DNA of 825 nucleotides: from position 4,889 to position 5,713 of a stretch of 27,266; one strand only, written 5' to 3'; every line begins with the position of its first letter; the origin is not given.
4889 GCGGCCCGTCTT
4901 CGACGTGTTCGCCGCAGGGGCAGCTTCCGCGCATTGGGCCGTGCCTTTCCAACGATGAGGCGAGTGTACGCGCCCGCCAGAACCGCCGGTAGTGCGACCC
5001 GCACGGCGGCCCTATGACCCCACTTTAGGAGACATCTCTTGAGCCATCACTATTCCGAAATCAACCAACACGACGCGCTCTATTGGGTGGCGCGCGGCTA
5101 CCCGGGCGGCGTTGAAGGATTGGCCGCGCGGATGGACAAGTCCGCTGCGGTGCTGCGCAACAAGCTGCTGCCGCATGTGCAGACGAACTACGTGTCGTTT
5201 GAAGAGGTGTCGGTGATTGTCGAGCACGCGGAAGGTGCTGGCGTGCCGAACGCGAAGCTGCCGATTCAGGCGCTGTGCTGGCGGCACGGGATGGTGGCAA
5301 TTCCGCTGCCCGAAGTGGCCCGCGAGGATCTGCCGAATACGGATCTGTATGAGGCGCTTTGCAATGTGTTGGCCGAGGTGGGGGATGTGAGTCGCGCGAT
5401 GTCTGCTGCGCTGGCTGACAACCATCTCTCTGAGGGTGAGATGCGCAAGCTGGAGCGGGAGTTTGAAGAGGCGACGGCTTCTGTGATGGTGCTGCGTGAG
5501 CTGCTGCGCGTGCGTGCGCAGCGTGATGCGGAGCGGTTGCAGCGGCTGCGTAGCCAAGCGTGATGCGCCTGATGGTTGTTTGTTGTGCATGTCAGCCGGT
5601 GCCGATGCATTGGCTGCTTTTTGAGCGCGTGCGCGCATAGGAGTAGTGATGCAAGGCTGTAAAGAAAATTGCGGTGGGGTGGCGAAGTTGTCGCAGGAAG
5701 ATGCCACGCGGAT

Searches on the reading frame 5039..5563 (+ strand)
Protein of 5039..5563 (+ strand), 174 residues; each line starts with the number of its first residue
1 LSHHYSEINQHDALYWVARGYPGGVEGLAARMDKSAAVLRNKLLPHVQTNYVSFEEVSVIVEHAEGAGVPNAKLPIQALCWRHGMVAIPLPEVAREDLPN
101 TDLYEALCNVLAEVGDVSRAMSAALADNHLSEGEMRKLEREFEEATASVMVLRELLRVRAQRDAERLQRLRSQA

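Call 3: search_protein_families(library=pfam, proteins=[window:5039-5563:+], max_evalue=1)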
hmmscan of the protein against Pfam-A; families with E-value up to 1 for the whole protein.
window:5039-5563:+ (174 aa): 1 family
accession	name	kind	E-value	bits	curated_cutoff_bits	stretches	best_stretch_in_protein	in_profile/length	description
PF06892.16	Phage_CP76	-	1e-29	103.8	26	1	9-157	1-144/146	Phage regulatory protein CII (CP76)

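Call 6: search_protein_families(library=phrogs, proteins=[window:5039-5563:+], max_evalue=0.1)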
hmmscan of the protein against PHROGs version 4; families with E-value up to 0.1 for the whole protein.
window:5039-5563:+ (174 aa): 2 families
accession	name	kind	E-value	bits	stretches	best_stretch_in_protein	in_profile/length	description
phrog_101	-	transcription regulation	6.9e-25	89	1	12-163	25-165/203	CII-like transcriptional activator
phrog_4834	-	transcription regulation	0.023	15.5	1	77-150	102-170/198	CII-like transcriptional activator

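Call 48: find_related_loci(query=window:5039-5563:+, collection=viral_contigs, flank=10000)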
Query window:5039-5563:+ (174 aa) in viral_contigs; peptide patterns used: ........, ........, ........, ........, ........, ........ (x = any residue, [..] = any of these).
35 stretches matched a pattern; 23 encode a relative of the query (tblastn E <= 1e-3); 22 distinct loci.
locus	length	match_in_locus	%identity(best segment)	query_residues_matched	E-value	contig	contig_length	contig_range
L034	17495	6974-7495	98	1-174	4e-114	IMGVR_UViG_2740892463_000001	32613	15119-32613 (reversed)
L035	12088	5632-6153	98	1-174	4e-114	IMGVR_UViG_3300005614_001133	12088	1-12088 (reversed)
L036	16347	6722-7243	98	1-174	1e-113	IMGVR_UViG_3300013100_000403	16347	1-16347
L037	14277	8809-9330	98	1-174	3e-113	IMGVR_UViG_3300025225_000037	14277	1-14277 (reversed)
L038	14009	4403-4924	97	1-174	5e-113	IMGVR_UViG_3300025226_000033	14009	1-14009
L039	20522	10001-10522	97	1-174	1e-112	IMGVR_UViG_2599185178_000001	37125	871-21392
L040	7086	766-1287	97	1-174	3e-112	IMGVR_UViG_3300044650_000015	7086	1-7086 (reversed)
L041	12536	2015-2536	97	1-174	2e-111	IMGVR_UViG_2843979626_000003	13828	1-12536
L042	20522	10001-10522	98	1-174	1e-113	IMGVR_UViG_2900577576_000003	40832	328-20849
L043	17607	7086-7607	98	1-174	1e-113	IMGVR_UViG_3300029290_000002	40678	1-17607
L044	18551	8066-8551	56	3-164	4e-55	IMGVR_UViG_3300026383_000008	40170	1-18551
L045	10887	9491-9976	56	3-164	4e-55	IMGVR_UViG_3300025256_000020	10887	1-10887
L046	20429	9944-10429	54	3-164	2e-54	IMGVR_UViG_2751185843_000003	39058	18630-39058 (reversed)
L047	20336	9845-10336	52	1-164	9e-53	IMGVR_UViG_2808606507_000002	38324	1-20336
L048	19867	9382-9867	52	3-164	2e-51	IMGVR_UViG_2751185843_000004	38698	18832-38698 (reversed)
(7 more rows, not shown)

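Call 54: search_protein_families(library=padloc, proteins=[L034:490-1782:+, L034:1779-2285:+, L034:2466-4973:-, L035:1249-2259:-, L037:3705-4700:+, L037:4705-6048:+, L039:2184-4763:-, L039:4786-5757:-, L039:6962-7873:-, L042:3005-4117:+], max_evalue=0.00001)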
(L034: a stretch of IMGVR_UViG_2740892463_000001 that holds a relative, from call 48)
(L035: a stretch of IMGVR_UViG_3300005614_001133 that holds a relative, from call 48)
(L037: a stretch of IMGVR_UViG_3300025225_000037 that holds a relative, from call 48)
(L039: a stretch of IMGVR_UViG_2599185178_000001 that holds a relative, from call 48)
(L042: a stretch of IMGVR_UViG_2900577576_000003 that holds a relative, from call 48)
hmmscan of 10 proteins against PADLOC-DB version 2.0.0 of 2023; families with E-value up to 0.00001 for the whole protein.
L034:490-1782:+ (430 aa): 84 families (the best 25 are shown)
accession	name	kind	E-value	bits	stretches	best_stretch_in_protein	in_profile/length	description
PDLC02979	AriA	-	1e-24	86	2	248-346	290-372/373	-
PDLC02980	AriA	-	2.3e-21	75.1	1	22-348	1-304/304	-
PDLC04562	PDC-M29A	-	9.5e-21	72.5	1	305-427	277-407/410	-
PDLC04710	PDC-M56A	-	2e-20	71.2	2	173-349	110-287/382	-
PDLC03878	NsnB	-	1.5e-17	62.4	1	265-362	215-296/345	-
PDLC00062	GajA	-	3.1e-14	50.3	1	295-351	298-348/639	AAA ATPase domain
PDLC04033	PD-T4-4_A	-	9.2e-14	49.5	1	237-360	273-383/460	-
PDLC00067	GajA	-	1.3e-13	48.3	1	301-349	306-348/604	AAA ATPase domain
PDLC04032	PD-T4-4_A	-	2.1e-13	48.1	1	294-362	341-406/474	-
PDLC04182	HEC-01A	-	6.1e-13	46.5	1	300-351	306-355/406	-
PDLC00091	GajA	-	7.8e-13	46.1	1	259-350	261-345/627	AAA ATPase domain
PDLC04178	HEC-01A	-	1e-12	45.9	1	2-35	10-43/399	-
PDLC02915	ATPase-Toprim_I-B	-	1.5e-12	45.1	0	3-72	5-73/623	-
PDLC04184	HEC-01A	-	4e-12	43.9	1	299-352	335-396/464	-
PDLC00083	GajA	-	8.3e-12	42.3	1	263-354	262-348/639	AAA ATPase domain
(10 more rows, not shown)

L034:1779-2285:+ (168 aa): 0 families

L034:2466-4973:- (835 aa): 6 families
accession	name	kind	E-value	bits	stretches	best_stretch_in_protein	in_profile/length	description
PDLC02361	PifA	-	2.5e-82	275.6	1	89-809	4-706/720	PifA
PDLC04959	PDC-S20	-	1.2e-13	49.4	1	100-468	17-362/464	-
PDLC02210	QatA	-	9.9e-12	42.1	1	129-366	36-278/593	-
PDLC04957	PDC-S20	-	3.8e-09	34.5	0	101-155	5-60/446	-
PDLC02209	QatA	-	3.9e-09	33.7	1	113-369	22-285/646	-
PDLC04958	PDC-S20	-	4.7e-06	24.2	0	101-191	3-93/458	-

L035:1249-2259:- (336 aa): 0 families

L037:3705-4700:+ (331 aa): 72 families (the best 25 are shown)
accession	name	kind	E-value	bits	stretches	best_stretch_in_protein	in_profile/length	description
PDLC02937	RT_I-B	-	4e-127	421.9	1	10-330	1-315/316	-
PDLC02939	RT_II-A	-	1.6e-48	163.7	1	35-324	23-300/304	-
PDLC02938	RT_I-B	-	7.8e-39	131.8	1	28-276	17-255/332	-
PDLC02936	RT_I-A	-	8.5e-39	131.6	1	18-326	7-305/308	-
PDLC02941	RT_II-A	-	8.8e-39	131.5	1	36-313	36-289/309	-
PDLC02940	RT_II-A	-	1.3e-38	130.9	1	49-319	220-467/477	-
PDLC02944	RT_III-A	-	2.6e-37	127.3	2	159-317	206-365/597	-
PDLC03739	RT_Ec107-like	-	1.3e-35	121.3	1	32-276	28-258/307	retron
PDLC02946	RT_III-A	-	1.2e-33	114.6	1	20-308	42-315/330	-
PDLC02942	RT_III-A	-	2.7e-33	113.5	1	49-312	77-327/341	-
PDLC02957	RT-DUF3800_VII-A1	-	1.1e-32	111.5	1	67-315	92-328/577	single gene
PDLC02958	RT-DUF3800_VII-A1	-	1.2e-32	111.4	1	67-315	90-326/575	single gene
PDLC02943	RT_III-A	-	2.8e-32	109.9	1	51-307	59-303/322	-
PDLC02956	RT_XIII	-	1.2e-30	105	1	155-309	269-412/469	-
PDLC02965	RT-Toprim_I-C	-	1.3e-30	104.8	1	38-278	24-254/529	single gene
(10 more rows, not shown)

L037:4705-6048:+ (447 aa): 36 families (the best 25 are shown)
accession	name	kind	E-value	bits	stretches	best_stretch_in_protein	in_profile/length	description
PDLC02914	ATPase-Toprim_I-B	-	2.1e-177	588.8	1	2-446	3-442/443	-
PDLC04149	HEC-04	-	1.6e-15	54.7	1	103-359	134-384/494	-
PDLC04135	mad3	-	3e-14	51.3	1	182-265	262-345/374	mads_3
PDLC02980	AriA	-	3e-13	48.4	1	26-80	1-61/304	-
PDLC02979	AriA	-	3.3e-12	44.9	0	5-66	7-71/373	-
PDLC00305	PtuA1|PtuA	-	1.3e-11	42.5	0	204-285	247-322/392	AAA ATPase domain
PDLC04164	AriA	-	1.2e-10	39.4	0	159-247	147-236/253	-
PDLC04168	GajA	-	1.5e-10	38.4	1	192-268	267-343/570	-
PDLC02335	AbiLi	-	2e-10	38.3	1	4-258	53-251/326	AbiLi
PDLC00271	PtuA1|PtuA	-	3.7e-10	37.9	1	3-47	5-46/421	AAA ATPase domain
PDLC03878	NsnB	-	1.6e-09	36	0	5-54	6-51/345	-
PDLC02915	ATPase-Toprim_I-B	-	7.7e-09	32.9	0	4-45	6-43/623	-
PDLC04176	HEC-01A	-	1.3e-08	32.6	0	183-268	255-342/371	-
PDLC04175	HEC-01A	-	1.2e-07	29.1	0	181-263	246-328/363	-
PDLC00278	PtuA1|PtuA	-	1.6e-07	29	0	204-259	290-343/436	AAA ATPase domain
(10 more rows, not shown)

L039:2184-4763:- (859 aa): 8 families
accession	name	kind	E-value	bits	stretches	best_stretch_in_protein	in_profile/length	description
PDLC04233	IetS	-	0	1029.2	1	3-856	3-850/855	-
PDLC04234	IetS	-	5.3e-189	627.6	1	7-661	4-656/656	-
PDLC02198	IetS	-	7.4e-28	94.9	1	302-763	246-671/795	-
PDLC02197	IetS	-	5.8e-26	89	1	308-753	257-617/749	-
PDLC02199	IetS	-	3.3e-20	69.8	1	341-745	342-678/826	-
PDLC02201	IetS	-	9.2e-19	65.2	1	500-732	400-586/781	-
PDLC02200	IetS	-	4.6e-14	49.5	1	421-567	369-490/780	-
PDLC02202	IetS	-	4.5e-12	43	1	424-563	395-496/780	-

L039:4786-5757:- (323 aa): 6 families
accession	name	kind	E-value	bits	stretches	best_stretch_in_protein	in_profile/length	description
PDLC04232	IetA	-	9.2e-148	490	1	1-320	1-321/330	-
PDLC04231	IetA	-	6.9e-90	299.4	1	1-251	1-253/262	-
PDLC02196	IetA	-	7e-75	250.8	1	5-307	5-314/374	-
PDLC02195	IetA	-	1e-64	217.3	1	82-299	104-320/395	-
PDLC00914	TRIP13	-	3.8e-13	47.6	1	118-263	74-236/302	TRIP13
PDLC00915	TRIP13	-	1.6e-08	32.3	1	114-250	61-216/302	TRIP13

L039:6962-7873:- (303 aa): 2 families
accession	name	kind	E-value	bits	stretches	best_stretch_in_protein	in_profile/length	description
PDLC02398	Aga_REase-PNTD1-PNTD2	-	8.6e-25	85.6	1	9-160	13-161/429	Class I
PDLC02415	Aga_REase-PNTD1-PNTD2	-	4.5e-14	50.1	1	8-110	11-113/423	Class I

L042:3005-4117:+ (370 aa): 1 family
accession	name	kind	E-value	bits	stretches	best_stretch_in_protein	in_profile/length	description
PDLC04999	PDC-S33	-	6.1e-17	60.1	1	44-163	64-175/349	-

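Call 92: search_protein_families(library=pfam, proteins=[L035:1249-2259:-, L035:923-1252:-, L035:414-926:-, L035:2771-3586:-, L042:4243-7998:+, L042:3005-4117:+, L034:1779-2285:+, L039:5926-6663:+, L037:6081-6794:+, L043:4494-4961:+], max_evalue=0.01)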
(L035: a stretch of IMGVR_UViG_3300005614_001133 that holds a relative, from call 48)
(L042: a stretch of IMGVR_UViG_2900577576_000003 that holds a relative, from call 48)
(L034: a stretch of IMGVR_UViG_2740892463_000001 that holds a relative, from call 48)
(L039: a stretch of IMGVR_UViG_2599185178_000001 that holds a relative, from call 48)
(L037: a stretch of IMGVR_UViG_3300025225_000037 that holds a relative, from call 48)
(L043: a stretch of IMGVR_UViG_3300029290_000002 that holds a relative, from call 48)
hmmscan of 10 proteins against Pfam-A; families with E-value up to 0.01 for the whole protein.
L035:1249-2259:- (336 aa): 1 family
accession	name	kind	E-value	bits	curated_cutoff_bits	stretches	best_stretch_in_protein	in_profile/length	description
PF13581.12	HATPase_c_2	-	0.0039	17.6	27.4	1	172-237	23-79/127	Histidine kinase-like ATPase domain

L035:923-1252:- (109 aa): 1 family
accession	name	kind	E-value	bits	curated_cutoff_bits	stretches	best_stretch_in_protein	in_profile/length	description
PF14213.11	DUF4325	-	1.1e-14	54.4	23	1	27-71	1-44/64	STAS-like domain of unknown function (DUF4325)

L035:414-926:- (170 aa): 0 families

L035:2771-3586:- (271 aa): 0 families

L042:4243-7998:+ (1251 aa): 0 families

L042:3005-4117:+ (370 aa): 1 family
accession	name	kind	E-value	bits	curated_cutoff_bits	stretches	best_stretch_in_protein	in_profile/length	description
PF04607.23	RelA_SpoT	-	1.9e-19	70.4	27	1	51-175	2-112/113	Region found in RelA / SpoT proteins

L034:1779-2285:+ (168 aa): 0 families

L039:5926-6663:+ (245 aa): 0 families

L037:6081-6794:+ (237 aa): 0 families

L043:4494-4961:+ (155 aa): 0 families

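Call 93: search_protein_families(library=padloc, proteins=[L035:923-1252:-, L035:414-926:-, L035:2771-3586:-, L042:4243-7998:+, L039:5926-6663:+, L037:6081-6794:+, L043:4494-4961:+], max_evalue=0.001)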
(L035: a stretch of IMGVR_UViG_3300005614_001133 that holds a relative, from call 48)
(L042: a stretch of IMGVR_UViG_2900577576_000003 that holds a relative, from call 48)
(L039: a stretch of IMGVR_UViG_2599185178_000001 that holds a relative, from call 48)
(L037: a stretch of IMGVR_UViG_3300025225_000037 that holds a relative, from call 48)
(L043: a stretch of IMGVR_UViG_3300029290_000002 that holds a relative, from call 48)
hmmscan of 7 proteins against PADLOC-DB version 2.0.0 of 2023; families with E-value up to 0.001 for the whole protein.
L035:923-1252:- (109 aa): 0 families

L035:414-926:- (170 aa): 0 families

L035:2771-3586:- (271 aa): 0 families

L042:4243-7998:+ (1251 aa): 0 families

L039:5926-6663:+ (245 aa): 0 families

L037:6081-6794:+ (237 aa): 0 families

L043:4494-4961:+ (155 aa): 0 families
